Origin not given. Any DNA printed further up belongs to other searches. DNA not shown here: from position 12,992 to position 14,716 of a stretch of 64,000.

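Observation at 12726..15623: Three-gene module: peptide with a double-glycine leader, secreted stand-alone C39 protease and LolA-like protein, with no ABC exporter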

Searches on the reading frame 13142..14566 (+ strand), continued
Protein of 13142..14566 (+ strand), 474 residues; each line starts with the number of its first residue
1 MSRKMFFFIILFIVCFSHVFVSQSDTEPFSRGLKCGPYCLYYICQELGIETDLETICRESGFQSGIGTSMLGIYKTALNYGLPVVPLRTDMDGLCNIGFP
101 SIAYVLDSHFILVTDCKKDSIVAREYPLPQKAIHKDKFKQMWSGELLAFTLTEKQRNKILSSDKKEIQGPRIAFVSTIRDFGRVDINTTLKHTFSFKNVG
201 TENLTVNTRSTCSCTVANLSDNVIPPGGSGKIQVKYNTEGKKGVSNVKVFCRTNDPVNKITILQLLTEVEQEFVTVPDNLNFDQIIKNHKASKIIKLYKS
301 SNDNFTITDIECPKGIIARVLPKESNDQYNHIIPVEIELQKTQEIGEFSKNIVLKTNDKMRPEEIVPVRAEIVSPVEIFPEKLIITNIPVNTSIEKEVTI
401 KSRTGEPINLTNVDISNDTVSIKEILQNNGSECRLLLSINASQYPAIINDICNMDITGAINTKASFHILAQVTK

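Call 71: predict_structure(alignment_id=A2)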
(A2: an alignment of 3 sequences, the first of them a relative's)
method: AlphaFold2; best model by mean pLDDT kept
length: 474 residues; sequences in the alignment: 3
mean_pLDDT: 76.9   pTM: 0.38
mean pLDDT of the five models: 76.9, 76.3, 74.7, 74.6, 74.3
residues with pLDDT >= 90: 40; 70-90: 331; 50-70: 74; < 50: 29
segments of 3 or more residues with pLDDT < 50: 16-32, 271-273, 300-302, 326-329
pLDDT, mean of each block of 10 residues (from residue 1): 68 52 28 64 84 79 67 87 80 75 73 83 71 82 82 80 61 70 69 79 85 76 80 84 80 84 76 59 81 71 69 88 58 79 81 82 84 88 88 90 85 85 82 90 80 84 88 84
secondary structure, 60 per line:
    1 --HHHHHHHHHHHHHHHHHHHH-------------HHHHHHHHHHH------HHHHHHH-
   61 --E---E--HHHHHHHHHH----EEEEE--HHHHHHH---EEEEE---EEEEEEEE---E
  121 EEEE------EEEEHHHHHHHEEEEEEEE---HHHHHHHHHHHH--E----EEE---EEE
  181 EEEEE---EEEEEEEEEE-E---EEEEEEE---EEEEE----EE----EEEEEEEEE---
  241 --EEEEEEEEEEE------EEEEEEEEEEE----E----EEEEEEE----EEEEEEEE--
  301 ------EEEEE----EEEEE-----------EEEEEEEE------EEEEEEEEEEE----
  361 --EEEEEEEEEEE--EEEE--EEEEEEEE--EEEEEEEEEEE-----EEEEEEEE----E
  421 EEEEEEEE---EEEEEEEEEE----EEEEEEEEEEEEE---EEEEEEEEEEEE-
elements in order: H3-22 H36-46 H53-59 H70-79 E84-88 H91-97 E101-105 E109-116 E120-124 E131-134 H135-141 E142-149 H153-164 E172-174 E178-185 E189-198 E204-210 E214-218 E229-237 E243-253 E260-270 E280-286 E291-298 E307-311 E316-320 E332-339 E346-356 E363-373 E376-379 E382-389 E392-402 E408-415 E420-428 E432-441 E446-458 E462-473
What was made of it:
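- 13142..14566 (+): g2: exported C39 protease with three Ig-like domains, 474 aa. The AF2 model has pLDDT 77 (call 71).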

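Call 72: list_cluster_members(proteins=[P0025, P0026, P0036, P0047, P0061, P0067, P0073, P0076, P0084, P0155])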
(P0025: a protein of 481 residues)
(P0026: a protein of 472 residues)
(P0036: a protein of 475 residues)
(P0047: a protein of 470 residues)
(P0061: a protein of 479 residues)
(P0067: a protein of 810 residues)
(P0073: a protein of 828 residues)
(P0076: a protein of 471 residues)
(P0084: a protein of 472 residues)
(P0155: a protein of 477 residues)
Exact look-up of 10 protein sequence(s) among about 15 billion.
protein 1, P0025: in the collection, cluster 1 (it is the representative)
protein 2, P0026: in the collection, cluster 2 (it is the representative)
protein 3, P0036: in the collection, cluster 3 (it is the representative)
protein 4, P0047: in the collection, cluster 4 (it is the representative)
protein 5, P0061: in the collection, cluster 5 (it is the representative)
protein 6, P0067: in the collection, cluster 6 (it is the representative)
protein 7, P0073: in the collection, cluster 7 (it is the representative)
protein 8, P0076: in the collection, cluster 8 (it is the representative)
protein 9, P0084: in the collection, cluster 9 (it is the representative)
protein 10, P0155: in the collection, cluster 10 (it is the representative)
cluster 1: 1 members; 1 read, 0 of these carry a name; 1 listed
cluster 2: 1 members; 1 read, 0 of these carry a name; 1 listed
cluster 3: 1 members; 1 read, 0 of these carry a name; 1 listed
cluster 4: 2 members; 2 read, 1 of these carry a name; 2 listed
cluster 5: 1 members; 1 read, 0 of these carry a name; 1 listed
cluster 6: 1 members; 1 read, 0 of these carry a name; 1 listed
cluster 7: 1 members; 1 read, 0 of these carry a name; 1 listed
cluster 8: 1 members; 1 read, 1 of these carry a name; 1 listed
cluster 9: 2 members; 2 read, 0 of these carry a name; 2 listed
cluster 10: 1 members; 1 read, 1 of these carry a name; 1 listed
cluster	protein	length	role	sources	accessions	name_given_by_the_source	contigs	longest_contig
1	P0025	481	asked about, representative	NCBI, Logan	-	-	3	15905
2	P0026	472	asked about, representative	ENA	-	-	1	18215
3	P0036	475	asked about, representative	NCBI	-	-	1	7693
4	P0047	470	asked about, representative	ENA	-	-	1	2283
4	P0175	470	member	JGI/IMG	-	predicted double-glycine peptidase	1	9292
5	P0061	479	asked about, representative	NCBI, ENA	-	-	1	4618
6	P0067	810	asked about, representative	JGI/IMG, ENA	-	-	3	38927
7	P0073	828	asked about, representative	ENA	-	-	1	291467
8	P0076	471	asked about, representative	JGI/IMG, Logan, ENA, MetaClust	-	\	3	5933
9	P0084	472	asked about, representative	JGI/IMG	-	-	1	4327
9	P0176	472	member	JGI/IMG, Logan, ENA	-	-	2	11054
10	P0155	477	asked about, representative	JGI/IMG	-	hypothetical protein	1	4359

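Call 76: fold_search(model_id=the predicted structure, library=pdb)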
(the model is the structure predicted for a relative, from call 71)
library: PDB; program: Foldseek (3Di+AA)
matches with E <= 10: 1996; with E <= 0.001: 730
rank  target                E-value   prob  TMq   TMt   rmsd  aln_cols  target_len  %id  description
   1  9ijj_C                3.3e-18  1.00  0.22  0.12  21.6       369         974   14  In situ structure of the central apparatus in mouse sperm axoneme. (released 2025-06-04)
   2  9ijj_O                1.7e-16  1.00  0.23  0.09  27.9       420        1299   14  In situ structure of the central apparatus in mouse sperm axoneme. (released 2025-06-04)
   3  7sqc_O0               3.4e-16  1.00  0.20  0.11  15.3       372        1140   11  Ciliary C1 central pair apparatus isolated from Chlamydomonas reinhardtii (released 2022-04-13)
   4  9ijj_E                1.3e-15  1.00  0.22  0.22  22.8       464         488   11  In situ structure of the central apparatus in mouse sperm axoneme. (released 2025-06-04)
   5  7sqc_2B               2.0e-15  1.00  0.21  0.15  25.2       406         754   10  Ciliary C1 central pair apparatus isolated from Chlamydomonas reinhardtii (released 2022-04-13)
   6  9ijj_h                2.4e-15  1.00  0.21  0.09  26.2       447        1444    9  In situ structure of the central apparatus in mouse sperm axoneme. (released 2025-06-04)
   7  7sqc_F1               3.0e-15  1.00  0.27  0.26  25.3       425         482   12  Ciliary C1 central pair apparatus isolated from Chlamydomonas reinhardtii (released 2022-04-13)
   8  7sqc_2A               4.4e-15  1.00  0.21  0.15  25.8       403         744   10  Ciliary C1 central pair apparatus isolated from Chlamydomonas reinhardtii (released 2022-04-13)
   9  7som_D                1.0e-14  1.00  0.28  0.11  14.2       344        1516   10  Ciliary C2 central pair apparatus isolated from Chlamydomonas reinhardtii (released 2022-04-13)
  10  9ijj_4J               1.1e-14  1.00  0.22  0.16  22.9       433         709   11  In situ structure of the central apparatus in mouse sperm axoneme. (released 2025-06-04)
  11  7sqc_T0               1.2e-14  1.00  0.19  0.17  25.9       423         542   11  Ciliary C1 central pair apparatus isolated from Chlamydomonas reinhardtii (released 2022-04-13)
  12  9ijj_4I               1.4e-14  1.00  0.23  0.06  22.3       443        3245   11  In situ structure of the central apparatus in mouse sperm axoneme. (released 2025-06-04)
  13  7sqc_T3               1.8e-14  1.00  0.29  0.38  10.2       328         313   14  Ciliary C1 central pair apparatus isolated from Chlamydomonas reinhardtii (released 2022-04-13)
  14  7sqc_F0               2.3e-14  1.00  0.29  0.42  17.9       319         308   13  Ciliary C1 central pair apparatus isolated from Chlamydomonas reinhardtii (released 2022-04-13)
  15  9ijj_4G               2.4e-14  1.00  0.25  0.04  23.8       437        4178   14  In situ structure of the central apparatus in mouse sperm axoneme. (released 2025-06-04)
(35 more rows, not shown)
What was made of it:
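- Tried and rejected: The Foldseek search with g2 is dominated by tandem-Ig proteins and says nothing new about the protease domain (call 76).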

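Call 78: search_protein_families(library=pfam, proteins=[L014:11242-12861:+, L012:1758-3332:+, L014:3506-4876:+, L019:51-1430:+, L026:4767-6209:+, L014:9435-10448:+, L019:1836-2867:+, L014:1824-3509:+, L026:3684-4763:+, L017:1399-3774:+], max_evalue=0.01)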
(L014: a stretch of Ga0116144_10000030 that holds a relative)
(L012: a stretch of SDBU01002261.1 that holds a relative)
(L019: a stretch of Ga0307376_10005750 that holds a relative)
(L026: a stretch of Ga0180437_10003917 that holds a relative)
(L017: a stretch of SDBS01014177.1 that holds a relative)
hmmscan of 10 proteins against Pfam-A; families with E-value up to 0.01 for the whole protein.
L014:11242-12861:+ (539 aa): 0 families

L012:1758-3332:+ (524 aa): 1 family
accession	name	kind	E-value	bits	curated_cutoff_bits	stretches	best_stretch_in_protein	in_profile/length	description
PF00462.30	Glutaredoxin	-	0.005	17.5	22.9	0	52-119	2-58/60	Glutaredoxin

L014:3506-4876:+ (456 aa): 13 families
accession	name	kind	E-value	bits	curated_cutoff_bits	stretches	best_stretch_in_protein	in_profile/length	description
PF13174.12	TPR_6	-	2.6e-22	78.3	26.3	1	103-134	2-33/33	Tetratricopeptide repeat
PF13525.12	YfiO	-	1.7e-15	57.8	25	2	360-427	29-96/203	Outer membrane lipoprotein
PF13432.12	TPR_16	-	4.7e-14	53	32.7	1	108-166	4-60/65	Tetratricopeptide repeat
PF13428.12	TPR_14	-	9.6e-13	47.9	23.5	0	415-444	6-35/44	Tetratricopeptide repeat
PF14559.12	TPR_19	-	8e-11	42.6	25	0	74-133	1-57/68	Tetratricopeptide repeat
PF07719.23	TPR_2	-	1.2e-10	41.1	27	0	140-165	3-28/34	Tetratricopeptide repeat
PF13371.12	TPR_9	-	1.9e-07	31.5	35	0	416-446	35-65/73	Tetratricopeptide repeat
PF13181.12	TPR_8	-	4e-07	30.1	25.7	0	139-166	2-29/34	Tetratricopeptide repeat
PF00515.34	TPR_1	-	8.7e-07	28.9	27.8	0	143-165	6-28/34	Tetratricopeptide repeat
PF13512.12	TPR_18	-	3.9e-06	27.5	21.9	0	67-132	13-78/145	Tetratricopeptide repeat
PF09976.15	TPR_21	-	0.0013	18.9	25.5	0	346-431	49-134/193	Tetratricopeptide repeat-like domain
PF24575.1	TPR_Slam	-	0.0048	17.7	35.2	0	309-353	59-100/104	Surface lipoprotein assembly modifier, N-terminal TPR repeats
PF03704.23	BTAD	-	0.0048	17.7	22.1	0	30-127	35-122/146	Bacterial transcriptional activator domain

L019:51-1430:+ (459 aa): 12 families
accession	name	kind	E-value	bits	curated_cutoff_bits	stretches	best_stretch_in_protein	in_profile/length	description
PF14559.12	TPR_19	-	1.1e-15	58.1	25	2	391-451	5-64/68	Tetratricopeptide repeat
PF13432.12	TPR_16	-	6e-15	55.8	32.7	3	286-333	1-45/65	Tetratricopeptide repeat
PF13174.12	TPR_6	-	1e-14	54.5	26.3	1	414-445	2-33/33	Tetratricopeptide repeat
PF13428.12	TPR_14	-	3.2e-12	46.3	23.5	1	414-449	3-38/44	Tetratricopeptide repeat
PF07719.23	TPR_2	-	7.9e-11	41.7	27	1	381-403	5-27/34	Tetratricopeptide repeat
PF13176.12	TPR_7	-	9.2e-08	32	27.9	1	381-404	3-26/36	Tetratricopeptide repeat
PF07721.20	TPR_4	-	3.4e-06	27.6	27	0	108-133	1-26/26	Tetratricopeptide repeat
PF00515.34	TPR_1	-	1.2e-05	25.3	27.8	0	381-402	5-26/34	Tetratricopeptide repeat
PF09976.15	TPR_21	-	2e-05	24.8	25.5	0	268-333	62-127/193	Tetratricopeptide repeat-like domain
PF13424.12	TPR_12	-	6.4e-05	23.5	30.1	0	382-402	50-70/77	Tetratricopeptide repeat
PF13181.12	TPR_8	-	0.0002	21.7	25.7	0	381-402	5-26/34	Tetratricopeptide repeat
PF12895.13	ANAPC3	-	0.0024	18.6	27.2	0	108-137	23-54/82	Anaphase-promoting complex, cyclosome, subunit 3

L026:4767-6209:+ (480 aa): 11 families
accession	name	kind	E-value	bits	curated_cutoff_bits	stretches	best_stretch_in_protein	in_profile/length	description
PF13174.12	TPR_6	-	7.4e-12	45.5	26.3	0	397-421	2-26/33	Tetratricopeptide repeat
PF13432.12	TPR_16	-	1e-11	45.5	32.7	0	275-326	13-61/65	Tetratricopeptide repeat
PF07719.23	TPR_2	-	7.7e-10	38.6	27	0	399-420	5-26/34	Tetratricopeptide repeat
PF14559.12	TPR_19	-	4e-09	37.1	25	1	94-160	2-66/68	Tetratricopeptide repeat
PF13428.12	TPR_14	-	2e-07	31.4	23.5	0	397-438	3-43/44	Tetratricopeptide repeat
PF13176.12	TPR_7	-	7.9e-06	26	27.9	1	399-423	3-28/36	Tetratricopeptide repeat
PF13181.12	TPR_8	-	0.00015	22.1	25.7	0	298-317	3-22/34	Tetratricopeptide repeat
PF00515.34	TPR_1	-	0.0011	19.1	27.8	0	400-418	6-24/34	Tetratricopeptide repeat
PF09976.15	TPR_21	-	0.0017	18.6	25.5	0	264-347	44-127/193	Tetratricopeptide repeat-like domain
PF12895.13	ANAPC3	-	0.0082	16.8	27.2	0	393-453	21-79/82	Anaphase-promoting complex, cyclosome, subunit 3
PF13525.12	YfiO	-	0.0086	16.3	25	0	434-476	97-136/203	Outer membrane lipoprotein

L014:9435-10448:+ (337 aa): 0 families

L019:1836-2867:+ (343 aa): 0 families

L014:1824-3509:+ (561 aa): 0 families

L026:3684-4763:+ (359 aa): 1 family
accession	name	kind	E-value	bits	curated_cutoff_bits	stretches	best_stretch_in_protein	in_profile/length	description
PF07596.16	SBP_bac_10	-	1.7e-06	28.7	23.3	0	261-314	210-261/268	Protein of unknown function (DUF1559)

L017:1399-3774:+ (791 aa): 12 families
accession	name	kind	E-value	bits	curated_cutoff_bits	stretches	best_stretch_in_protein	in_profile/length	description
PF13428.12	TPR_14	-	1e-17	63.3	23.5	0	184-220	1-37/44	Tetratricopeptide repeat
PF13174.12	TPR_6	-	4.9e-17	61.8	26.3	1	743-774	2-33/33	Tetratricopeptide repeat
PF07719.23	TPR_2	-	1.9e-10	40.4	27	0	708-730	3-25/34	Tetratricopeptide repeat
PF14559.12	TPR_19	-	3.9e-10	40.3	25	0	197-257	4-61/68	Tetratricopeptide repeat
PF13176.12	TPR_7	-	1.3e-08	34.7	27.9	0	500-526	3-29/36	Tetratricopeptide repeat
PF13432.12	TPR_16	-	9.2e-08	32.8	32.7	1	463-523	1-58/65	Tetratricopeptide repeat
PF09976.15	TPR_21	-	1.5e-07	31.8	25.5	1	458-518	75-135/193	Tetratricopeptide repeat-like domain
PF13181.12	TPR_8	-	2.2e-06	27.8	25.7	0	501-526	6-31/34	Tetratricopeptide repeat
PF13525.12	YfiO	-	1.5e-05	25.3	25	0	540-659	12-142/203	Outer membrane lipoprotein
PF00515.34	TPR_1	-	3.2e-05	24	27.8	0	710-729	5-24/34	Tetratricopeptide repeat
PF13424.12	TPR_12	-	0.00035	21.1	30.1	0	498-561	5-73/77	Tetratricopeptide repeat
PF12895.13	ANAPC3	-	0.0015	19.2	27.2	0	665-761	3-76/82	Anaphase-promoting complex, cyclosome, subunit 3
